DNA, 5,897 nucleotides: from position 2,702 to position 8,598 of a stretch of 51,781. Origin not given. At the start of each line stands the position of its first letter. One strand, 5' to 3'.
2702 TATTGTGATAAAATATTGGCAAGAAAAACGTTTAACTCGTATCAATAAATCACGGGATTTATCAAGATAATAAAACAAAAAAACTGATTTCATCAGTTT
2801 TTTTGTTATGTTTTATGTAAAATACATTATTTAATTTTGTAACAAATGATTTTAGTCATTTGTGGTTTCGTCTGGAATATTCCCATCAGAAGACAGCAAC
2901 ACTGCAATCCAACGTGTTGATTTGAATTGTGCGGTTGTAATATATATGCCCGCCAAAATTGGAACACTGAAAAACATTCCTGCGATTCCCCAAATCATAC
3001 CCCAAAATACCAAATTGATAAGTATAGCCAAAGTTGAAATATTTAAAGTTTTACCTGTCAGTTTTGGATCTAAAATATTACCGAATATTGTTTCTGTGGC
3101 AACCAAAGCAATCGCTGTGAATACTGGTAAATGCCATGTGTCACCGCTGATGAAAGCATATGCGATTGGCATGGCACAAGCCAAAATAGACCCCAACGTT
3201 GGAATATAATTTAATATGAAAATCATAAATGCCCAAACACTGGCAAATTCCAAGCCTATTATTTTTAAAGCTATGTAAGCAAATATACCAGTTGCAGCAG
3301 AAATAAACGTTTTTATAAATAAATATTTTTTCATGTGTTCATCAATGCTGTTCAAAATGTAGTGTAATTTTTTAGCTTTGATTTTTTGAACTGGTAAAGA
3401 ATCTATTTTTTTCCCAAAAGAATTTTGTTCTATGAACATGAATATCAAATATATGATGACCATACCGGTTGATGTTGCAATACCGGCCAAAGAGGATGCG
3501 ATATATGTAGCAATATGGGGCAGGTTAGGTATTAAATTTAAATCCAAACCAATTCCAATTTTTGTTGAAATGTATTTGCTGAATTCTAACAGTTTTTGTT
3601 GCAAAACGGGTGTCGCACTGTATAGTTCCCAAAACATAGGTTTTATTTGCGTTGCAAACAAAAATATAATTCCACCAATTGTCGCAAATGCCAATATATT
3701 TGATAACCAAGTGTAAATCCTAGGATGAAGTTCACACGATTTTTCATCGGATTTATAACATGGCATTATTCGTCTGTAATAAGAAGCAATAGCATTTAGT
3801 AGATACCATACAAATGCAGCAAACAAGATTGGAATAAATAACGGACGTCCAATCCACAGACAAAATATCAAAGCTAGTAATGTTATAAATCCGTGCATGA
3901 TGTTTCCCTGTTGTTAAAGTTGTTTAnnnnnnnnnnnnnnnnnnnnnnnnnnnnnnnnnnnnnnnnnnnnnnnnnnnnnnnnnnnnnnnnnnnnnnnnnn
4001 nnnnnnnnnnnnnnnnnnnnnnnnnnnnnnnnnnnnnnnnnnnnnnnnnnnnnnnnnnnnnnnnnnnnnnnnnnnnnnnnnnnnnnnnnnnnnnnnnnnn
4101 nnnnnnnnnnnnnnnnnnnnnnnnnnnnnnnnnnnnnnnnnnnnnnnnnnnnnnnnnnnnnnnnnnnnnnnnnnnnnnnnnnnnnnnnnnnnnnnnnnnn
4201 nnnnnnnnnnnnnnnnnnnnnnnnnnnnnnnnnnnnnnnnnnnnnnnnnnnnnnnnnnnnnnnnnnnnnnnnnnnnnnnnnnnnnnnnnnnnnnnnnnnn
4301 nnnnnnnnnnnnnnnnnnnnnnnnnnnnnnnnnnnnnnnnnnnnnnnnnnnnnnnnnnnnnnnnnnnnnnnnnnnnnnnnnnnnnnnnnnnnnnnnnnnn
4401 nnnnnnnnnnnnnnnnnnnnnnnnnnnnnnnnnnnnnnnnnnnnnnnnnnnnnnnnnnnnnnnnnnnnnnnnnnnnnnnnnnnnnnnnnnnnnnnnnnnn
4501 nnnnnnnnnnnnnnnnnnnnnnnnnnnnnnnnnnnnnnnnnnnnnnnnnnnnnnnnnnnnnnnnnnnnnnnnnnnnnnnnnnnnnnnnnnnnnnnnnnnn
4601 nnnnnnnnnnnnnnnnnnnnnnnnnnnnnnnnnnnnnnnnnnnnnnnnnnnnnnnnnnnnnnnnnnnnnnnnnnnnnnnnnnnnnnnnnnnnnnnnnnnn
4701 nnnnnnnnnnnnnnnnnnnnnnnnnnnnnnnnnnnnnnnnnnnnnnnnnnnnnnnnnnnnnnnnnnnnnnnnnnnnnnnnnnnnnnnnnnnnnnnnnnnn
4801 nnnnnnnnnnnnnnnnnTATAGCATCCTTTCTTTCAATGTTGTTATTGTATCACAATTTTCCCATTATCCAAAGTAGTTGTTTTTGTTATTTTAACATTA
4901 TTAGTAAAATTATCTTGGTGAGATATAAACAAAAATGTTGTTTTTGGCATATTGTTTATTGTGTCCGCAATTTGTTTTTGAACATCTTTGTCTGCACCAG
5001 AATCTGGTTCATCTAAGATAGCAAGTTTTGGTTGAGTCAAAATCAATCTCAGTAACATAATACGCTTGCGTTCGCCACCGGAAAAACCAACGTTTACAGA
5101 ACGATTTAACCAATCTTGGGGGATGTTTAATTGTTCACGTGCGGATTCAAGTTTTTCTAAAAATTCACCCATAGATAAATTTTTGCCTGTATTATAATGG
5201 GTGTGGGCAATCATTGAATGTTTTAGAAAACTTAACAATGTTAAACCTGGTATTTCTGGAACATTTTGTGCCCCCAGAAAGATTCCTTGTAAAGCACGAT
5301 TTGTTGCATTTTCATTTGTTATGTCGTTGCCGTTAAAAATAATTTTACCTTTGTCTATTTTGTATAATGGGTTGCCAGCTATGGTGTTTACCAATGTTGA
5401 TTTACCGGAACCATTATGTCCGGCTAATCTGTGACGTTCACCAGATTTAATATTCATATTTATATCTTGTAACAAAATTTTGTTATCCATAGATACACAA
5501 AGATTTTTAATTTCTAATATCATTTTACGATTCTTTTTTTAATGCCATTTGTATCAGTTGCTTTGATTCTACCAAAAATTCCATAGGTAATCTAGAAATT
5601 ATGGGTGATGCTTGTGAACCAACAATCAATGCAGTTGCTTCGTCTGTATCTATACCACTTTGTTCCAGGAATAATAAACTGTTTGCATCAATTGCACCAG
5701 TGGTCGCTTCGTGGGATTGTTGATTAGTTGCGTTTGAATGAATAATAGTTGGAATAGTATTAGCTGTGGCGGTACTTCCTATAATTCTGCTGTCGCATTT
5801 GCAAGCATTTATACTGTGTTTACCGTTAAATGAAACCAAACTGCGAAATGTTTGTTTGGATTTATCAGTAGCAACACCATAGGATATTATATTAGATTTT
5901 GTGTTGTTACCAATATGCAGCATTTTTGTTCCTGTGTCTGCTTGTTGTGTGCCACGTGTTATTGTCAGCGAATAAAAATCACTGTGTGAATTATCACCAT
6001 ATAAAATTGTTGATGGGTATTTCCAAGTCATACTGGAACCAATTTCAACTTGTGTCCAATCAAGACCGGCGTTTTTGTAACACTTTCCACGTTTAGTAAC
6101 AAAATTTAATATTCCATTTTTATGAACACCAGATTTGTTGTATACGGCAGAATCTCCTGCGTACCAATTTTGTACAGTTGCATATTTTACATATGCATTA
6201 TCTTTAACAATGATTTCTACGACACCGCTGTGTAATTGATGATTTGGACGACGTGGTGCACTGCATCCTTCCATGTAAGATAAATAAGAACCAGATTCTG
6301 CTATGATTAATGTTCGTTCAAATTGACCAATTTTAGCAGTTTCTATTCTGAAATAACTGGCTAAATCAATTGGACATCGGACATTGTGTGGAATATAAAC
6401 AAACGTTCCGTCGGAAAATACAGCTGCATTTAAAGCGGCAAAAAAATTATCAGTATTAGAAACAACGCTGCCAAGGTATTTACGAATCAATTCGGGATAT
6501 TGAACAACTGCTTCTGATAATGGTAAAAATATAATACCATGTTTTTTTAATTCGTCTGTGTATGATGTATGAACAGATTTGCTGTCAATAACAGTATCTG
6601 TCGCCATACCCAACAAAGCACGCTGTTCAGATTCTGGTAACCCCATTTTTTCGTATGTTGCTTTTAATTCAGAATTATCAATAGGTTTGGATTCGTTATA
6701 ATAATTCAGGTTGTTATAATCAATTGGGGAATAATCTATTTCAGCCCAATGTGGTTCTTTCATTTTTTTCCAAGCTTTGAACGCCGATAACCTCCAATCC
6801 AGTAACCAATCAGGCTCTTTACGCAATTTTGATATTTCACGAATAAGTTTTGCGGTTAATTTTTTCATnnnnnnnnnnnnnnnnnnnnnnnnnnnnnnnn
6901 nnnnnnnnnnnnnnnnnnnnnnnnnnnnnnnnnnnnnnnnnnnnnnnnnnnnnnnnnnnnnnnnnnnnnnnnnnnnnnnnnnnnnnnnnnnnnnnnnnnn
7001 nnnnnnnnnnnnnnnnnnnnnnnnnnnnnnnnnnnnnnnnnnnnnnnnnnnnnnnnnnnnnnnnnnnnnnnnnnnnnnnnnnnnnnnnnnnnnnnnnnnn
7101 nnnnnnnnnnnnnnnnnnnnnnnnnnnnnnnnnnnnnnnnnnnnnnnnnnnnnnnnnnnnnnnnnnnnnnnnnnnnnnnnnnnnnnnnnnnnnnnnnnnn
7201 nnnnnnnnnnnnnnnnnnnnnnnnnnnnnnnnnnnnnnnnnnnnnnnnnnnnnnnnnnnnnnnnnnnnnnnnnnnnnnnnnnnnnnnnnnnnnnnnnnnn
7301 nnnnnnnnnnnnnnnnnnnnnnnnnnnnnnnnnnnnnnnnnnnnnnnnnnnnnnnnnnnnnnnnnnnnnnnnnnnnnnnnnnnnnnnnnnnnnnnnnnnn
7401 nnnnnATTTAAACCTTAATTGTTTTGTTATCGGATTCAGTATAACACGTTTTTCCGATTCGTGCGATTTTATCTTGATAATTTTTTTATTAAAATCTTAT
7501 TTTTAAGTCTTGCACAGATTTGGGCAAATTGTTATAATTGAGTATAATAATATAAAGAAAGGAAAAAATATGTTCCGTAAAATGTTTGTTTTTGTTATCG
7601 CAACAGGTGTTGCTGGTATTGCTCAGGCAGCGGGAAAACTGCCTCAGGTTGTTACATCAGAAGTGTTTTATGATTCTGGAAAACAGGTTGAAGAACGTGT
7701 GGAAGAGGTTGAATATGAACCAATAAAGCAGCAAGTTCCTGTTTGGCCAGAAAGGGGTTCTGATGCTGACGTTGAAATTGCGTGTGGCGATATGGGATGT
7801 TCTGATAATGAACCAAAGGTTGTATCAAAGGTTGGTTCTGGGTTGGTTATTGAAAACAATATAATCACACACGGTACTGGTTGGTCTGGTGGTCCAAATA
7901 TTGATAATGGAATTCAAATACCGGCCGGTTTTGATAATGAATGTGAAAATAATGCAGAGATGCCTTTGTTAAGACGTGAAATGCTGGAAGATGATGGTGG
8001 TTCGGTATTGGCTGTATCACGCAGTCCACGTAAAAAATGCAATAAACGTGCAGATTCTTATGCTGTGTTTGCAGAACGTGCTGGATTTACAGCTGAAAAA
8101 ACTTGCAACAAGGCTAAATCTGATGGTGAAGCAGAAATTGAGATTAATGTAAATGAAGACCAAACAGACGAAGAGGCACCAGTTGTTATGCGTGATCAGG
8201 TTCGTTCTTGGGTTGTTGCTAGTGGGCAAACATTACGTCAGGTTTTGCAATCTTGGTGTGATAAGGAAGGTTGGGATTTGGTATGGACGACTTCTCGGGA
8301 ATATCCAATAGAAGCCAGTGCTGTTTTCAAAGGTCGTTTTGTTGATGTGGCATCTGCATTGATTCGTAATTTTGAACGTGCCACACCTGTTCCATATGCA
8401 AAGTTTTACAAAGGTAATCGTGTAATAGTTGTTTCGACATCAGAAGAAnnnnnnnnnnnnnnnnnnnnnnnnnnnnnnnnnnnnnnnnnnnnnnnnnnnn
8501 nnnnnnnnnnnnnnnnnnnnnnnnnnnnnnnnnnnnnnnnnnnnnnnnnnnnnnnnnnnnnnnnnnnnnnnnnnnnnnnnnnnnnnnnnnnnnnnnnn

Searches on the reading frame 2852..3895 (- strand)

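Call 16: search_protein_families(library=pfam, proteins=[window:2852-3895:-], max_evalue=0.001)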
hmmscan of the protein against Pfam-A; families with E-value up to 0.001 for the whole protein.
window:2852-3895:- (347 aa): 1 family
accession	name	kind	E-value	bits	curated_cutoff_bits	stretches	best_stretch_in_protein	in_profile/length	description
PF01594.21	AI-2E_transport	-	9.9e-38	130.6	34.3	1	68-320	62-322/327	AI-2E family transporter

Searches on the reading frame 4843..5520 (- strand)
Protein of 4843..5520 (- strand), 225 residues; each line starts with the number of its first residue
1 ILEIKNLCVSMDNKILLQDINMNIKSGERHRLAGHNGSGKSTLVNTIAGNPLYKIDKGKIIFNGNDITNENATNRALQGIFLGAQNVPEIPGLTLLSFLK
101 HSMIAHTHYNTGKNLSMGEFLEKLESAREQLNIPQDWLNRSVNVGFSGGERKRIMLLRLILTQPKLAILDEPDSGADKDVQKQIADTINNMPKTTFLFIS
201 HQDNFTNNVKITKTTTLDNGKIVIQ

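Call 16: search_protein_families(library=pfam, proteins=[window:4843-5520:-], max_evalue=0.001)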
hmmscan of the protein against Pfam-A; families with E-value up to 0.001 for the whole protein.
window:4843-5520:- (225 aa): 3 families
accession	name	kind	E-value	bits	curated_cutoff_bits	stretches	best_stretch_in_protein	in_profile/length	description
PF00005.33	ABC_tran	-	1.8e-25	90.6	25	1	17-173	1-136/137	ABC transporter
PF02463.25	SMC_N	-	1.5e-06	28.2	40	1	31-216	28-212/220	RecF/RecN/SMC N terminal domain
PF03193.22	RsgA_GTPase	-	0.00018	21.8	30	1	4-51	84-130/174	RsgA GTPase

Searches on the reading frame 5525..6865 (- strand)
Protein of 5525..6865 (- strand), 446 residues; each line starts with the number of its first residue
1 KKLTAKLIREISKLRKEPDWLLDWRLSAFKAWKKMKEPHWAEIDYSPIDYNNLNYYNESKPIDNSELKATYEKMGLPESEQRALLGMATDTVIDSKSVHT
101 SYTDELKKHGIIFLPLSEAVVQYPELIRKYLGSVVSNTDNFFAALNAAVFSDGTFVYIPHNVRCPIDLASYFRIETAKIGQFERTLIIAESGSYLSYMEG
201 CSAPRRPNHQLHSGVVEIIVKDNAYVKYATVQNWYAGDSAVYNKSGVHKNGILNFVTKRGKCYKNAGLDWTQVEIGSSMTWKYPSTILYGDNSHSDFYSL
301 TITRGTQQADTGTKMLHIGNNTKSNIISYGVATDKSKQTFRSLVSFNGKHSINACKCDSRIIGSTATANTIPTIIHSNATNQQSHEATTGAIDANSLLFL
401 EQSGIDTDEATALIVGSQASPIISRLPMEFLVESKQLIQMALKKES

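Call 16: search_protein_families(library=pfam, proteins=[window:5525-6865:-], max_evalue=0.001)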
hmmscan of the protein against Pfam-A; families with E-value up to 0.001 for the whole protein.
window:5525-6865:- (446 aa): 2 families
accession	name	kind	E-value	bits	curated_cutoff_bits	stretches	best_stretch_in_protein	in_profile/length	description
PF01458.23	SUFBD_core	-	2.3e-59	201.1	27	1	172-415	1-229/232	SUF system FeS cluster assembly, SufBD core domain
PF19295.5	SufBD_N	-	3.1e-10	40.4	23.5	1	99-164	101-166/172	SufBD protein N-terminal region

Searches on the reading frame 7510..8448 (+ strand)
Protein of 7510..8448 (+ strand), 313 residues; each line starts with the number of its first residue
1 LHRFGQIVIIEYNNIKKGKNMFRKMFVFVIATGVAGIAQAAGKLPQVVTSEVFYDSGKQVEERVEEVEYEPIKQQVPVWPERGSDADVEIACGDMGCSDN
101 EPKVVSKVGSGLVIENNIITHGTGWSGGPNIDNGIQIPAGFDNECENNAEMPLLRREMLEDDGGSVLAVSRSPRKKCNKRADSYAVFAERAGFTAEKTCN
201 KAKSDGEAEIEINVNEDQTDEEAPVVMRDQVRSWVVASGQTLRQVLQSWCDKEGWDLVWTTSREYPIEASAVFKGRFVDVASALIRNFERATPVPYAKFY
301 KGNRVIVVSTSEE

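Call 8: search_protein_families(library=pfam, proteins=[window:7510-8448:+], max_evalue=1)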
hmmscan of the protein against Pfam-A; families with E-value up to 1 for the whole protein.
window:7510-8448:+ (313 aa): 1 family
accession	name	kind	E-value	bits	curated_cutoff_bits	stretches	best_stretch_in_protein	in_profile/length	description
PF10671.14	TcpQ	-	2.4e-18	66.4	27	1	232-309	1-78/80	Toxin co-regulated pilus biosynthesis protein Q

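Call 9: search_protein_families(library=ncbifam, proteins=[window:7510-8448:+], max_evalue=1)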
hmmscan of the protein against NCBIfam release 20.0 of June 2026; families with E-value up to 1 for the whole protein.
window:7510-8448:+ (313 aa): 0 families
